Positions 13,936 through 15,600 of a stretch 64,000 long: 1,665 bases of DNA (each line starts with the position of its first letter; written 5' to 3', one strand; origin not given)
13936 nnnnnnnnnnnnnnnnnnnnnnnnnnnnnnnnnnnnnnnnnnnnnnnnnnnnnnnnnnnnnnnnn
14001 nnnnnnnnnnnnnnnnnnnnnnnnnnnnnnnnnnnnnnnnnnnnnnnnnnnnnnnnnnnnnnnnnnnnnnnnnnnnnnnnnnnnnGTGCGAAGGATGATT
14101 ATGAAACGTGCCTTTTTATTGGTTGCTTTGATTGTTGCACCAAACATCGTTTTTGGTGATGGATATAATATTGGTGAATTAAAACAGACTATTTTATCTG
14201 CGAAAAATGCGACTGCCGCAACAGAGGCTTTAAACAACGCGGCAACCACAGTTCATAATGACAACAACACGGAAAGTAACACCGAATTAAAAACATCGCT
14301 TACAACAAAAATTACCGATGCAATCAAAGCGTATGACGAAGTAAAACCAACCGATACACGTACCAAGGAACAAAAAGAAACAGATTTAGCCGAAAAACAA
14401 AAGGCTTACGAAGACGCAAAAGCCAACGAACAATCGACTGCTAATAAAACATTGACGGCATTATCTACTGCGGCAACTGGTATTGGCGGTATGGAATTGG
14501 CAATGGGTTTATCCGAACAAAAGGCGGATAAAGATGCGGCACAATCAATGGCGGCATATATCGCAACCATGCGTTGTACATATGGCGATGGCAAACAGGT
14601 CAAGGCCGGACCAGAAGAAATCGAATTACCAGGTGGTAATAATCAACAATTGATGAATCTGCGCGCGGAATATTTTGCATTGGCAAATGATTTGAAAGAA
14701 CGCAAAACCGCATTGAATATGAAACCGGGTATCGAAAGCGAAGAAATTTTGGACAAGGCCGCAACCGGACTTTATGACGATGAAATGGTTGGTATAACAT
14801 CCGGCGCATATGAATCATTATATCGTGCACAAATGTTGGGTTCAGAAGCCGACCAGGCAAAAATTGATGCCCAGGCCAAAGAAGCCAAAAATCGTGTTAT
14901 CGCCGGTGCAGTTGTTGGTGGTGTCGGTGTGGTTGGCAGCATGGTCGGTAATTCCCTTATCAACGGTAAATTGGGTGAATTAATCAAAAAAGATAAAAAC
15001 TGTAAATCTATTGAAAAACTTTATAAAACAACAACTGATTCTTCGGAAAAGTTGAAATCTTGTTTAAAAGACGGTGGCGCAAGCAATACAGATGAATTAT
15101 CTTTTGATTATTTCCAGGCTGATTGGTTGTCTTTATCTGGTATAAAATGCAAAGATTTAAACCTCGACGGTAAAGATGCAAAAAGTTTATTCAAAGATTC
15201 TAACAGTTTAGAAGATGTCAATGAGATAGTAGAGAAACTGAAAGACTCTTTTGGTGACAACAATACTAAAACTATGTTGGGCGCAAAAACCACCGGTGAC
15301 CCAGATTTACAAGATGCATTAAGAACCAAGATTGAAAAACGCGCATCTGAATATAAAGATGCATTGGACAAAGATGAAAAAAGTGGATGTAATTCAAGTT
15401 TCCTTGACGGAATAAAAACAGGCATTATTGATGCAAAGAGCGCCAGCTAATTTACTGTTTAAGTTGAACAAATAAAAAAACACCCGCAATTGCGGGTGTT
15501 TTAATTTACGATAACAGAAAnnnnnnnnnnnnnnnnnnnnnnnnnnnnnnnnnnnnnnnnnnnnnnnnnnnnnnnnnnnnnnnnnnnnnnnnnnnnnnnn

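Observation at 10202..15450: Operon of four secreted proteins, mostly cysteine-rich, two with glycine-zipper-like segments: candidate undescribed surface or pore-forming machine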

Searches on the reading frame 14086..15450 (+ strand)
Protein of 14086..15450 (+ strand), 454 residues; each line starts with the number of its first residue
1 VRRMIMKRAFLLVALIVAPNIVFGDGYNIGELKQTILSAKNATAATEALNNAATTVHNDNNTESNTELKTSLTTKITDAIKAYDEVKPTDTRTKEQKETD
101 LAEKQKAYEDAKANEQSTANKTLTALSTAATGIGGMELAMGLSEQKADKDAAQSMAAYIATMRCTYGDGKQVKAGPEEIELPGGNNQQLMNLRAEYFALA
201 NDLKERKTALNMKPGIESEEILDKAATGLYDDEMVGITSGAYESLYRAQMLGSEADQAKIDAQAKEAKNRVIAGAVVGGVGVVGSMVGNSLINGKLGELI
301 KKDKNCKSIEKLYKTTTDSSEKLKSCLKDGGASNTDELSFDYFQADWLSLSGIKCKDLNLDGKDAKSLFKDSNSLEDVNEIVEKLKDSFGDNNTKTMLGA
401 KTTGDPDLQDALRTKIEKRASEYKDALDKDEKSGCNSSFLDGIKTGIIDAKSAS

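Call 3: search_protein_families(library=pfam, proteins=[window:14086-15450:+], max_evalue=1)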
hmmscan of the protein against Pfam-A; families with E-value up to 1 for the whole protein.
window:14086-15450:+ (454 aa): 1 family
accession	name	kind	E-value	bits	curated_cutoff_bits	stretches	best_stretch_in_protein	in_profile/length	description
PF02921.19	UCR_TM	-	0.13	13.1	23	0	110-138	21-49/66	Ubiquinol cytochrome reductase transmembrane region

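Call 4: search_protein_families(library=ncbifam, proteins=[window:14086-15450:+], max_evalue=1)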
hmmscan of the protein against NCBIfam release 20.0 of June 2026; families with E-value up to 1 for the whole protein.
window:14086-15450:+ (454 aa): 1 family
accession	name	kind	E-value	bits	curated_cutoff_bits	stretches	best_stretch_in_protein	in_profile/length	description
NF003756.0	PRK05349.1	equivalog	0.22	10.4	414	1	6-56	53-102/406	NADH:ubiquinone reductase (Na(+)-transporting) subunit B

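Call 14: search_solved_structures(query=window:14086-15450:+, max_evalue=1)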
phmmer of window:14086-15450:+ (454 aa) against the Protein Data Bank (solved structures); distinct sequences matched with E-value up to 1: 0.

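Call 26: find_homologous_proteins(query=window:14086-15450:+, max_evalue=0.001)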
Query window:14086-15450:+ (454 aa): 470 proteins with E <= 0.001 among 8000 candidates; the best 120 are listed.
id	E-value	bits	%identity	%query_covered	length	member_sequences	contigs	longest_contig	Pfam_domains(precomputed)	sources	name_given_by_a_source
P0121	2.7e-283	957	100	99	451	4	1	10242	-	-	-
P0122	9.6e-218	741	80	99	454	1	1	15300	-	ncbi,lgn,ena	-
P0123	2.2e-215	734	80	99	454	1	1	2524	-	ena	-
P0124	1.0e-204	698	76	99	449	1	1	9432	-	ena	-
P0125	1.0e-189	649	87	78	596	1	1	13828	-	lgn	-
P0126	1.6e-179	615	70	98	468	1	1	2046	-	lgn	-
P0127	2.3e-164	566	67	95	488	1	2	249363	-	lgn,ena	-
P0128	8.0e-148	511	83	67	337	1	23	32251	-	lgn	-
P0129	7.7e-120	419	53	98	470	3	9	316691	-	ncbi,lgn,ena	-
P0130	5.0e-119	416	63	75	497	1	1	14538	-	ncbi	-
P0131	7.8e-116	406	53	94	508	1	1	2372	-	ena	-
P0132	1.2e-112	395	58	84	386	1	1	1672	-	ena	-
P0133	1.0e-111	392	58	85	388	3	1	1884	-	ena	-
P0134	2.1e-110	388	52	91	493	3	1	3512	-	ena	-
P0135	4.9e-110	387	64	70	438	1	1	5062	-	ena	-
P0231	1.4e-86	309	73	47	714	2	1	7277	PF13365.13,PF00089.33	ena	-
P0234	4.8e-86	308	59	63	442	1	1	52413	-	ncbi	-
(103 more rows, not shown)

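Call 42: predict_structure(alignment_id=A3)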
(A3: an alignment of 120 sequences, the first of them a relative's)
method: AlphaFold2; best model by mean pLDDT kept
length: 451 residues; sequences in the alignment: 120
mean_pLDDT: 72.9   pTM: 0.44
mean pLDDT of the five models: 72.9, 68.0, 67.8, 65.1, 65.0
residues with pLDDT >= 90: 87; 70-90: 185; 50-70: 125; < 50: 54
segments of 3 or more residues with pLDDT < 50: 1-3, 112-132, 271-288, 443-451
pLDDT, mean of each block of 10 residues (from residue 1): 52 56 66 77 77 64 67 73 70 80 67 43 40 54 72 78 75 68 76 84 85 65 60 60 75 74 60 43 47 63 85 92 98 91 95 96 94 91 98 98 96 87 85 68 41 31
secondary structure, 60 per line:
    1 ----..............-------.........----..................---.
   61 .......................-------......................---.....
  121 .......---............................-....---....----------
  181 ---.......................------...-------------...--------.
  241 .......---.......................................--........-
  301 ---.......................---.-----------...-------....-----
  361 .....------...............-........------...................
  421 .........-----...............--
elements in order: H5-18 H26-34 H39-56 H60-83 H91-112 H116-127 H131-158 E160-163 E167-170 H184-206 H240-247 H251-289 H292-299 H304-326 H352-355 H362-365 H372-386 H388-395 H402-429 H435-449

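Call 45: fold_search(model_id=the predicted structure, library=pdb)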
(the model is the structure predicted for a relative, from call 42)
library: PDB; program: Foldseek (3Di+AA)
matches with E <= 10: 41; with E <= 0.001: 0
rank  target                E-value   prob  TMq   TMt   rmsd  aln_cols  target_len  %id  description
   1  6zbl_B                2.6e+00  0.02  0.09  0.09  35.7       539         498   12  Plasmodium falciparum merozoite surface protein 1 dimer, conformation 2 (released 2021-05-19)
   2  7mik_A                3.4e+00  0.04  0.11  0.08  25.8       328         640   12  Mouse TRPV3 in MSP2N2 nanodiscs, closed state at 42 degrees Celsius (released 2021-07-21)
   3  9jj8_U                3.5e+00  0.08  0.08  0.19  22.8       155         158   15  Structural insights into the PSI-FCPI supercomplex from the coccolithophore Emiliania huxleyi (released 2025-08-20)
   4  6zbj_B                3.5e+00  0.02  0.11  0.10  37.4       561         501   12  Plasmodium falciparum merozoite surface protein 1 dimer, conformation 1 (released 2021-05-19)
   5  8to0_AI               4.7e+00  0.02  0.10  0.12  54.9       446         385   13  48-nm repeating structure of doublets from mouse sperm flagella (released 2023-11-01)
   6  7mij_A                4.9e+00  0.03  0.11  0.09  26.9       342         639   12  Mouse TRPV3 in MSP2N2 nanodiscs, closed state at 4 degrees Celsius (released 2021-07-21)
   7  5jdo_A                5.1e+00  0.04  0.12  0.18  20.1       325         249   13  T. congolense haptoglobin-haemoglobin receptor in complex with haemoglobin (released 2016-04-27)
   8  8fbj                  5.1e+00  0.02  0.10  0.13  29.8       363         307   12  Improving the secretion of designed protein assemblies through negative design of cryptic transmembrane domains (released 2023-03-22)
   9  3dsv_A                5.1e+00  0.02  0.09  0.12  23.6       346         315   12  Crystal structure of RabGGTase(DELTA LRR; DELTA IG)in complex with mono-prenylated peptide Ser-Cys-Ser-Cys(GG) derivat (released 2008-09-09)
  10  8iyj_C1               5.1e+00  0.02  0.11  0.12  55.6       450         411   13  Cryo-EM structure of the 48-nm repeat doublet microtubule from mouse sperm (released 2023-07-05)
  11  9g2r_A                5.1e+00  0.02  0.07  0.12  36.2       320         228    9  Endophilin B1 dimers bound to nanodiscs (released 2024-08-07)
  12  7sqc_W0               5.3e+00  0.01  0.09  0.05  53.6       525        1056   14  Ciliary C1 central pair apparatus isolated from Chlamydomonas reinhardtii (released 2022-04-13)
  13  8glv_Cn               5.6e+00  0.02  0.11  0.02  47.3       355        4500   15  96-nm repeat unit of doublet microtubules from Chlamydomonas reinhardtii flagella (released 2023-05-31)
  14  3c72_A                5.6e+00  0.02  0.09  0.12  23.3       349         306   13  Engineered RabGGTase in complex with a peptidomimetic inhibitor (released 2008-07-22)
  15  2yfa_B                5.9e+00  0.04  0.09  0.16  26.6       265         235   12  X-ray structure of McpS ligand binding domain in complex with malate (released 2012-04-18)
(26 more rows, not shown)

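Call 49: search_protein_representatives(alignment_id=A3)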
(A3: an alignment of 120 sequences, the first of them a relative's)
Query: 120 sequences, 496 profile positions. Proteins with E-value up to 0.001 (for the whole library): 866; up to 1e-10: 825; up to 1e-30: 725. The best 150 are listed.
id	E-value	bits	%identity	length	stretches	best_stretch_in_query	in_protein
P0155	1.5e-182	624.7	-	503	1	3-489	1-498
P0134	3.1e-182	623.7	-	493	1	3-473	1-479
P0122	5.1e-179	613.1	-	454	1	3-463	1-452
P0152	1.2e-178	611.9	-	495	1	3-486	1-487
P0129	4.3e-175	600.1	-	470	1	3-470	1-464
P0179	1.4e-171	588.5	-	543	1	3-454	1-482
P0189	1.6e-170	585.1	-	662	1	15-456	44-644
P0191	2.1e-167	574.8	-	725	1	52-469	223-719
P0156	3.6e-167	574.0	-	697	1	29-442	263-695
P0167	1.8e-166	571.7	-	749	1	25-457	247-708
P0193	2.5e-165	567.9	-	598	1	36-483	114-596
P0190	3.3e-164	564.2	-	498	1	3-435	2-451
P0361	2.1e-163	561.5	-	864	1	52-467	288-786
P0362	5.2e-162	557.0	-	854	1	16-450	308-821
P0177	2.0e-161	555.0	-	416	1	7-396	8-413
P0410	6.3e-123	428.0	-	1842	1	89-354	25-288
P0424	1.3e-118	413.8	-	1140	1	88-323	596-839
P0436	5.7e-115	401.8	-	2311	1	89-369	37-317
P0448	4.1e-107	375.9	-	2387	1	99-370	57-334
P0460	7.0e-98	345.4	-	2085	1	93-395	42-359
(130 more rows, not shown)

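Call 50: search_protein_families(library=pfam, proteins=[P0410, P0436, P0448, P0460, P0424], max_evalue=0.001)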
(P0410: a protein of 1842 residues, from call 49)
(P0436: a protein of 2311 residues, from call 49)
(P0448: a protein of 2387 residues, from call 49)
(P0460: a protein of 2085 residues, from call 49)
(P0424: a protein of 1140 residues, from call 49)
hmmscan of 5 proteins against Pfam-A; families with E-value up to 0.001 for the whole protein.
P0410 (1842 aa): 0 families

P0436 (2311 aa): 1 family
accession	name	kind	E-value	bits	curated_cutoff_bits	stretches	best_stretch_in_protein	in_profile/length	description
PF06293.20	Kdo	-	1.3e-13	51.3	21.3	2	1767-1845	92-169/207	Lipopolysaccharide kinase (Kdo/WaaP) family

P0448 (2387 aa): 0 families

P0460 (2085 aa): 0 families

P0424 (1140 aa): 2 families
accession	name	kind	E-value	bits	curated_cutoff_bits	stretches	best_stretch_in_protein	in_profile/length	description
PF13715.12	CarbopepD_reg_2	-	3e-11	43.6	32.2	1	248-316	2-67/88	CarboxypepD_reg-like domain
PF13620.12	CarboxypepD_reg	-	1.3e-06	29.1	32.3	1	248-317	3-73/82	Carboxypeptidase regulatory-like domain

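Call 58: search_solved_structures(query=A2, max_evalue=1)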
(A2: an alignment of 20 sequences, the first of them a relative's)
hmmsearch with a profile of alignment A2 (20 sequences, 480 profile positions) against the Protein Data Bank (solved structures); distinct sequences matched with E-value up to 1: 2.
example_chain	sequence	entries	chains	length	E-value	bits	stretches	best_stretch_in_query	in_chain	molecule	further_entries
1wu0_A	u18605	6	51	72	0.82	11.9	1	282-313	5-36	ATP synthase C chain | ATP synthase subunit c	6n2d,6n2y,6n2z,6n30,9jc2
7wem_A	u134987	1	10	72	0.89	11.7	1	282-313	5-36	ATP synthase subunit c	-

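Call 63: fold_search(model_id=the predicted structure, library=viral)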
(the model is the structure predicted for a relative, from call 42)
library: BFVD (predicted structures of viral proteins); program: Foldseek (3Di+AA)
matches with E <= 10: 85; with E <= 0.001: 0
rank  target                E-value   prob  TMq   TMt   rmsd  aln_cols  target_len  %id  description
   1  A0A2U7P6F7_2          2.7e-01  0.11  0.11  0.05  28.8       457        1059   13  (no name in the UniProt tables at hand)
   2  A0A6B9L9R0            4.7e-01  0.08  0.12  0.07  30.5       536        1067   11  Tail tape measure protein [Flavobacterium phage vB_FspS_hattifnatt9-1]
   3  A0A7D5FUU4            7.1e-01  0.06  0.11  0.08  29.0       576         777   13  Internal virion protein [Escherichia virus LS2]
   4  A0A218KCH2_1          9.4e-01  0.05  0.09  0.05  30.9       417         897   13  (no name in the UniProt tables at hand)
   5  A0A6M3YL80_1          1.0e+00  0.08  0.15  0.08  34.2       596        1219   10  (no name in the UniProt tables at hand)
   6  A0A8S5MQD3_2          1.2e+00  0.08  0.13  0.08  39.4       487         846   14  Tape measure domain protein [Siphoviridae sp. ctA4S13]
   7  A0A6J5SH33            1.2e+00  0.06  0.10  0.06  42.1       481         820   13  Uncharacterized protein [uncultured Caudovirales phage]
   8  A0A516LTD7            1.8e+00  0.06  0.11  0.06  30.1       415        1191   12  (no name in the UniProt tables at hand)
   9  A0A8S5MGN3            1.8e+00  0.03  0.08  0.12  21.7       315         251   12  Uncharacterized protein [Podoviridae sp. ct1h53]
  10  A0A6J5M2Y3            2.0e+00  0.06  0.12  0.13  29.5       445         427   12  Uncharacterized protein [uncultured Caudovirales phage]
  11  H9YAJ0                2.0e+00  0.04  0.11  0.07  39.3       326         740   17  Internal virion protein C [Vibrio phage VP3]
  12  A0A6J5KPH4            2.2e+00  0.04  0.12  0.07  25.5       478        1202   16  Caudovirus, tape measure, N-terminal [uncultured Caudovirales phage]
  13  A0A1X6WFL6            2.2e+00  0.03  0.09  0.10  46.1       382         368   14  (no name in the UniProt tables at hand)
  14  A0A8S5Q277            2.2e+00  0.03  0.11  0.07  25.8       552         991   12  Uncharacterized protein [Siphoviridae sp. ctLqe90]
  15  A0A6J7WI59            2.4e+00  0.04  0.11  0.13  32.1       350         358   14  Uncharacterized protein [uncultured Caudovirales phage]
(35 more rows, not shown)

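Call 69: search_protein_families(library=pfam, alignment_id=A5, max_evalue=0.0001)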
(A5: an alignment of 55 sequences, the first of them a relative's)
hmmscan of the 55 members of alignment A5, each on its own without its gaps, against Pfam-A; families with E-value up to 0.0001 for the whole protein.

A. member 1, P0361 (864 aa): 0 families

B. families by the number of members that match (of 55 scanned): 11 families
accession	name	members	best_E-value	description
PF00089.32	Trypsin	14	6.4e-12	Trypsin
PF13715.12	CarbopepD_reg_2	6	5.3e-21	CarboxypepD_reg-like domain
PF09479.16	Flg_new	5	7.5e-21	Listeria-Bacteroides repeat domain (List_Bact_rpt)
PF13620.12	CarboxypepD_reg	5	4.5e-19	Carboxypeptidase regulatory-like domain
PF13365.12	Trypsin_2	5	3.1e-06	Trypsin-like peptidase domain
PF13637.12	Ank_4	1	1.3e-13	Ankyrin repeats (many copies)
PF12796.13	Ank_2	1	4.6e-10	Ankyrin repeats (3 copies)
PF00023.36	Ank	1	1.2e-09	Ankyrin repeat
PF13857.12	Ank_5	1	1.8e-07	Ankyrin repeats (many copies)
PF13606.12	Ank_3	1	3.3e-06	Ankyrin repeat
PF18998.6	Flg_new_2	1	4.9e-06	Divergent InlB B-repeat domain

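Call 71: find_encoding_contigs(protein=P0234, flank=8000, max_places=2)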
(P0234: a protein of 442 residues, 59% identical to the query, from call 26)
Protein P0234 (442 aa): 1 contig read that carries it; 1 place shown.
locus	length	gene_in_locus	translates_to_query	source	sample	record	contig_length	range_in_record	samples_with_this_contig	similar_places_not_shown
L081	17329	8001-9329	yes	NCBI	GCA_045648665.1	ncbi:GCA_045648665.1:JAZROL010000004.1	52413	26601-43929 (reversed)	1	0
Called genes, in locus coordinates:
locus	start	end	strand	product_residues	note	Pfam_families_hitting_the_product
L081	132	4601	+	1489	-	-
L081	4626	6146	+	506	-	-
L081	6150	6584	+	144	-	-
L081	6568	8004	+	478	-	PF09479:Flg_new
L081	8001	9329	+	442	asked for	-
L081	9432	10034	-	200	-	PF01281:Ribosomal_L9_N, PF03948:Ribosomal_L9_C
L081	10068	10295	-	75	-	PF01084:Ribosomal_S18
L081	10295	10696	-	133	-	PF01250:Ribosomal_S6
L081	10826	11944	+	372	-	-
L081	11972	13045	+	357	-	PF00691:OmpA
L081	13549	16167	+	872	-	PF00270:DEAD, PF04851:ResIII, PF00176:SNF2-rel_dom (weak), PF18766:SWI2_SNF2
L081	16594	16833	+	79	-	-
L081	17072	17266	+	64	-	-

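Call 72: find_encoding_contigs(protein=P0231, flank=8000, max_places=2)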
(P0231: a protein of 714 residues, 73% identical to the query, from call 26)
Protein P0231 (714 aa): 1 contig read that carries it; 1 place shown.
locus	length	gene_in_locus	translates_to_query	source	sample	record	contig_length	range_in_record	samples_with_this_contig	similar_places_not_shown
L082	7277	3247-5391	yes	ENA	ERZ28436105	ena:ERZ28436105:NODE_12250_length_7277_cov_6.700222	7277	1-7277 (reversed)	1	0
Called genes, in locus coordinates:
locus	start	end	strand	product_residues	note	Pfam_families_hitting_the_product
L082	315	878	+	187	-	PF13238:AAA_18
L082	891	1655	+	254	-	PF18765:Polbeta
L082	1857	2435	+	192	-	PF13302:Acetyltransf_3, PF13420:Acetyltransf_4 (weak), PF00583:Acetyltransf_1 (weak)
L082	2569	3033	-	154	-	PF00239:Resolvase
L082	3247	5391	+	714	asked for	PF00089:Trypsin (faint), PF13365:Trypsin_2 (faint)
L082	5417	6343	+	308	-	-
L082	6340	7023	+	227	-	-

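Call 80: find_related_loci(query=A2, collection=viral_contigs, flank=8000)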
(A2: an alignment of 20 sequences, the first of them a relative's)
Query A2 (451 aa) in viral_contigs; peptide patterns used: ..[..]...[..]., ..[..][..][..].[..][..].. (x = any residue, [..] = any of these).
39 stretches matched a pattern, but none encodes a relative of the query by tblastn (E <= 1e-3).
